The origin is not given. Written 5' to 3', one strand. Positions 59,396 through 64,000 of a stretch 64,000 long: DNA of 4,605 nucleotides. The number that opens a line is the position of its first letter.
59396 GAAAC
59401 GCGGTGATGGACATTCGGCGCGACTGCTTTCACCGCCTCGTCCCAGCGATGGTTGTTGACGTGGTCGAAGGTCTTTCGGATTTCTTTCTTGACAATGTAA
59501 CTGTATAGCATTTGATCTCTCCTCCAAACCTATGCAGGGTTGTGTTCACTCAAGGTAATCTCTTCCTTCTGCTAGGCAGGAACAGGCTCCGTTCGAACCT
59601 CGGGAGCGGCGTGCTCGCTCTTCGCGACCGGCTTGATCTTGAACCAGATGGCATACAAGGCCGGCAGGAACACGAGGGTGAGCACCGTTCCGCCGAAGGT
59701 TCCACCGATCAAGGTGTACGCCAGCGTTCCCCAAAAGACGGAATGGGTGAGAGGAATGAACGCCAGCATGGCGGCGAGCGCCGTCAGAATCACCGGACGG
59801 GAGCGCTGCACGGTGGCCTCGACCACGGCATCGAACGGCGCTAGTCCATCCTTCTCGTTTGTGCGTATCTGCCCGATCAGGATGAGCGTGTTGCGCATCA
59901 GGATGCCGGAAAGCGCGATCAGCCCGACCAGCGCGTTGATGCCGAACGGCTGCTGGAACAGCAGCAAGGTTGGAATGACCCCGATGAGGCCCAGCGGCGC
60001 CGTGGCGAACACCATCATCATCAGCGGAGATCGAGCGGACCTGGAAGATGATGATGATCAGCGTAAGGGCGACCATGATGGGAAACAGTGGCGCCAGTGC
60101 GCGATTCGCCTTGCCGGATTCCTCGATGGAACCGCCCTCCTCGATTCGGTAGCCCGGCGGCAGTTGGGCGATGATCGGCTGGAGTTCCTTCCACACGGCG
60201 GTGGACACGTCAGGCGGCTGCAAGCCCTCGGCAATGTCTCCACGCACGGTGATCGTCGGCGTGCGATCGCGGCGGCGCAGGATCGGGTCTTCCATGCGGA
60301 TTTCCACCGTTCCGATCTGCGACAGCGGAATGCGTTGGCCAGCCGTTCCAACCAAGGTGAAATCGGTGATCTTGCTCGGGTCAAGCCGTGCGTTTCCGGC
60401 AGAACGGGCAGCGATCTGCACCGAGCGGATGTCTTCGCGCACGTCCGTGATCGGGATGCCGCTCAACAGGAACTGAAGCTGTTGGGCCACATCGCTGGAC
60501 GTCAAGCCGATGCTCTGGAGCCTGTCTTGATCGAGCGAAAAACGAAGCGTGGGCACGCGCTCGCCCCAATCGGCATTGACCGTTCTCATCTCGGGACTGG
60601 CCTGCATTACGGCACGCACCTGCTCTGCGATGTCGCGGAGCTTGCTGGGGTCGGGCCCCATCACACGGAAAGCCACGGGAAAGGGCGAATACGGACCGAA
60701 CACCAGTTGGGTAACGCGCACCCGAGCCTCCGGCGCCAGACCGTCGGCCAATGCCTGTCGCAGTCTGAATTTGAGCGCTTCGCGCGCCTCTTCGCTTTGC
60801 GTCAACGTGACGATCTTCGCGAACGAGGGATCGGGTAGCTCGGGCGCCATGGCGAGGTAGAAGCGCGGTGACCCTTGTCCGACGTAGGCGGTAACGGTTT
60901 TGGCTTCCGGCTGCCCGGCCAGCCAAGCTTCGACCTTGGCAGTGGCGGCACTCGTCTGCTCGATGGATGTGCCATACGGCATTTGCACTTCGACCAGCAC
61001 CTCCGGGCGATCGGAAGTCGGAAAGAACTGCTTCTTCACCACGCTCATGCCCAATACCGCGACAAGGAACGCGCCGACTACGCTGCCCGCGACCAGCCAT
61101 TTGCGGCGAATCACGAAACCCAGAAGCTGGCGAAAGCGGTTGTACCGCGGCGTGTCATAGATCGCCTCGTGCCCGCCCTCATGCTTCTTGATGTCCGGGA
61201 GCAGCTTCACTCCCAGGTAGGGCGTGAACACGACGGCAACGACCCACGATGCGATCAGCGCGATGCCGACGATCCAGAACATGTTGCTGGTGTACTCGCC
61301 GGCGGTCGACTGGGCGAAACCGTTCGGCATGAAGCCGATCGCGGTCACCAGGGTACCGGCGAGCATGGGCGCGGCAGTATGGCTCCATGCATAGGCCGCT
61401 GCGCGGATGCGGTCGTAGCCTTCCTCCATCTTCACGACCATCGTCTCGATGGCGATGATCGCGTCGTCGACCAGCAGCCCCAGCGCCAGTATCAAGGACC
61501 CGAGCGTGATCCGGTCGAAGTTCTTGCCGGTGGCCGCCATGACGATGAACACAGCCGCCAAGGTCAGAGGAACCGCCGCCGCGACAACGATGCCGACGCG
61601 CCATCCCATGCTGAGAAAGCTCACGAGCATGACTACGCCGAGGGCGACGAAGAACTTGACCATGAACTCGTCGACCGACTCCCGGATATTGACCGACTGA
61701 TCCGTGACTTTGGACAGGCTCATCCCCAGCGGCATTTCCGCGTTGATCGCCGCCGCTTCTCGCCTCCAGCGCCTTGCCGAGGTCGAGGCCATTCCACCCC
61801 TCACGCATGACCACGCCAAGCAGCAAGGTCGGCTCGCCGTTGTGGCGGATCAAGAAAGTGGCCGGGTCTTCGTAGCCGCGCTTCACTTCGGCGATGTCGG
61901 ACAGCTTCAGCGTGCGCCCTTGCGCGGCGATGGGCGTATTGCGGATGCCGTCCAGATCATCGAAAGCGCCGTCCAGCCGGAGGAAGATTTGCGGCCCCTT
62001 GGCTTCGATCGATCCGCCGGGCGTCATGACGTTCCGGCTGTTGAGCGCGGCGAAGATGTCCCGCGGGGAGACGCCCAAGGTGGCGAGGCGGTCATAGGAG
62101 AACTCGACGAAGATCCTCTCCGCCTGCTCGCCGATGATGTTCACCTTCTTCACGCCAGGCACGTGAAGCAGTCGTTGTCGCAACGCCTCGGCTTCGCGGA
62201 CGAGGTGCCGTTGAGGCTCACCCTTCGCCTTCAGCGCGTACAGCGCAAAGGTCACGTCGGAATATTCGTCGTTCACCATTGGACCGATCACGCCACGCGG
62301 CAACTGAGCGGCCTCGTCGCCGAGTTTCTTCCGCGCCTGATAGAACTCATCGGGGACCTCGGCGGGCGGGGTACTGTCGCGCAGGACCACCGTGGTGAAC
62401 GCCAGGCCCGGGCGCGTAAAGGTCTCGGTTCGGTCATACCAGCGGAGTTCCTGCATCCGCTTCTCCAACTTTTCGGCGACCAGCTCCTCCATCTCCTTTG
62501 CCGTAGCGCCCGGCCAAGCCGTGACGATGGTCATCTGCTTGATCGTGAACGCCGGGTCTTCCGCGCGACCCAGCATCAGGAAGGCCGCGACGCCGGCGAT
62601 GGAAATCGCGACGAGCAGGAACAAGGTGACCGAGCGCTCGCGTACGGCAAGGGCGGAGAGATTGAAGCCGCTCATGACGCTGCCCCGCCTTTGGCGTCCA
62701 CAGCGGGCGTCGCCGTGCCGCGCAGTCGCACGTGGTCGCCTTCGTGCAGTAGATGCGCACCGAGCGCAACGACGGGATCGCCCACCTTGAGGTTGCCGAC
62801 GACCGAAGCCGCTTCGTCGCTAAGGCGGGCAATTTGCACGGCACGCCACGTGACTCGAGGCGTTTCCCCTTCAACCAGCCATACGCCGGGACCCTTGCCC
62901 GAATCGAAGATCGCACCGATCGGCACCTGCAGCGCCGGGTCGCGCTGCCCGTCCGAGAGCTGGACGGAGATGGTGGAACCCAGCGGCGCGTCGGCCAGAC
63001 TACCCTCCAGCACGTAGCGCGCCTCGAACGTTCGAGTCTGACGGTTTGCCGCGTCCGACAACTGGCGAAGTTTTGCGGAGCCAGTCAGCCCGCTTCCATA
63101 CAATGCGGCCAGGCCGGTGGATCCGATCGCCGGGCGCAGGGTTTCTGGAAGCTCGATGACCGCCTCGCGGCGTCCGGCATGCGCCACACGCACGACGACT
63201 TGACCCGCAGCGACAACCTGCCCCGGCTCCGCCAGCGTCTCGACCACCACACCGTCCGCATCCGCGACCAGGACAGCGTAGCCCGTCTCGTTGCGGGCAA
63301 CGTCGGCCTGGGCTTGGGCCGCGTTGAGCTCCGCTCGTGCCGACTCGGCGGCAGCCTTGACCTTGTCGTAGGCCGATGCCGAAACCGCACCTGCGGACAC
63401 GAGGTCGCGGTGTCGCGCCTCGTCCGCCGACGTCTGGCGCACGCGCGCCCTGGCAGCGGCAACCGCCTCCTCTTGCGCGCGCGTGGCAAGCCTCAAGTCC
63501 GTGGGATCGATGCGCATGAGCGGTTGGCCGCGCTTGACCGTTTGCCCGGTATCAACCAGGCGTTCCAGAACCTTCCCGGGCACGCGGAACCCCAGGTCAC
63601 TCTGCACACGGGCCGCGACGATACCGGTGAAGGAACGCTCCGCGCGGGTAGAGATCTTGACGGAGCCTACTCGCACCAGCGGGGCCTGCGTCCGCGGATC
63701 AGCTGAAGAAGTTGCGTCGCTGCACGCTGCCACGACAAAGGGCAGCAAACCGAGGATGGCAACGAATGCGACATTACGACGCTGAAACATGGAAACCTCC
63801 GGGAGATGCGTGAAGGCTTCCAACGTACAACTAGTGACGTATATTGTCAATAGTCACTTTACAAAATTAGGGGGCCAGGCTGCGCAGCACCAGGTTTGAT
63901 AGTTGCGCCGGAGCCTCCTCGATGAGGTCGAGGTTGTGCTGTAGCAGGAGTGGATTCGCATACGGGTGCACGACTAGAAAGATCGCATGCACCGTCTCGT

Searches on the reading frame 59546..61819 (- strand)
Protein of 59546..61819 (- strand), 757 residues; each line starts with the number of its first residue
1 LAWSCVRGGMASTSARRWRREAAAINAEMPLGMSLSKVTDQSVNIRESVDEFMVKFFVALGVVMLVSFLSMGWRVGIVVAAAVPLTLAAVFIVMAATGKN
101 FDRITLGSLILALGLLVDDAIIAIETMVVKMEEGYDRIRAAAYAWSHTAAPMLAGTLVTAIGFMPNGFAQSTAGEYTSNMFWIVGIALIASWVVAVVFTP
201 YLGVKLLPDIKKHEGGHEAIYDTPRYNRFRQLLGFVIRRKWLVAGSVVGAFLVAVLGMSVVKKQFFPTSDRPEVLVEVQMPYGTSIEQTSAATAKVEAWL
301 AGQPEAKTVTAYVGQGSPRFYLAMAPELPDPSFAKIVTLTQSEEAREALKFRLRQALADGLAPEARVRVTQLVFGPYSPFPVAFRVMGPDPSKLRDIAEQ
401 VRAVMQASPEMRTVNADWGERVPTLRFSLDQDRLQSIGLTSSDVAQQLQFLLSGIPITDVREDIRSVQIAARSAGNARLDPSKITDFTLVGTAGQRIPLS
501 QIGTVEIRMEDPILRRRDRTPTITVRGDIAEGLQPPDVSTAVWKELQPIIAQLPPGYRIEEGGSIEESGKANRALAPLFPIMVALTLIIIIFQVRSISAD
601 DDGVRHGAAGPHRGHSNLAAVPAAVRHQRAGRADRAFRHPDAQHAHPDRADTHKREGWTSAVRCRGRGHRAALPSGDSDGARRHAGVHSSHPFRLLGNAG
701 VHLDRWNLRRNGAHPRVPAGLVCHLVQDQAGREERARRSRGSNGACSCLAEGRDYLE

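Call 29: search_protein_families(library=pfam, proteins=[window:59546-61819:-], max_evalue=0.001)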
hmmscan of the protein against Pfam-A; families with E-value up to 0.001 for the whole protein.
window:59546-61819:- (757 aa): 1 family
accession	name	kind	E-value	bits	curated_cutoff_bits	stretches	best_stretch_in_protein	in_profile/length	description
PF00873.25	ACR_tran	-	9.7e-77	259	28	1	19-598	300-887/1021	AcrB/AcrD/AcrF family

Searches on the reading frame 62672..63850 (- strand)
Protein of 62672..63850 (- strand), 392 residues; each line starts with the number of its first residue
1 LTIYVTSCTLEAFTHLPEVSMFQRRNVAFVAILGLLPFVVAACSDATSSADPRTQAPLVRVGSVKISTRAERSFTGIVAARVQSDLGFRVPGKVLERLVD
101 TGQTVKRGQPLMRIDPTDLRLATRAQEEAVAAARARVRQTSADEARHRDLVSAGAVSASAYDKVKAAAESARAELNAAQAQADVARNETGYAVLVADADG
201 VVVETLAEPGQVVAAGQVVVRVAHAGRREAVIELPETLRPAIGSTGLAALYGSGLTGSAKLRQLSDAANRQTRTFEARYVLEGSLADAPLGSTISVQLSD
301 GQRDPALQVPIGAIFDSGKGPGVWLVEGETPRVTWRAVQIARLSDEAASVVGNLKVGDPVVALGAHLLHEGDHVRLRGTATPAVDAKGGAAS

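Call 29: search_protein_families(library=pfam, proteins=[window:62672-63850:-], max_evalue=0.001)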
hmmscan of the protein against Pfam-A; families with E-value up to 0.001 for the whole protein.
window:62672-63850:- (392 aa): 4 families
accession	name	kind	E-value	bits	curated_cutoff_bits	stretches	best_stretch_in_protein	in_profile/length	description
PF13437.12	HlyD_3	-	2.3e-13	51.2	22.2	1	194-284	2-96/106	HlyD family secretion protein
PF16576.10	HlyD_D23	-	1.4e-11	44.5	30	1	83-282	19-202/214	Barrel-sandwich domain of CusB or HlyD membrane-fusion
PF13533.13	Biotin_lipoyl_2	-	7.3e-05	22.9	29.8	0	89-115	6-32/32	Biotin-lipoyl like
PF00364.28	Biotin_lipoyl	-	0.00015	22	22.1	0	194-221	45-72/73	Biotin-requiring enzyme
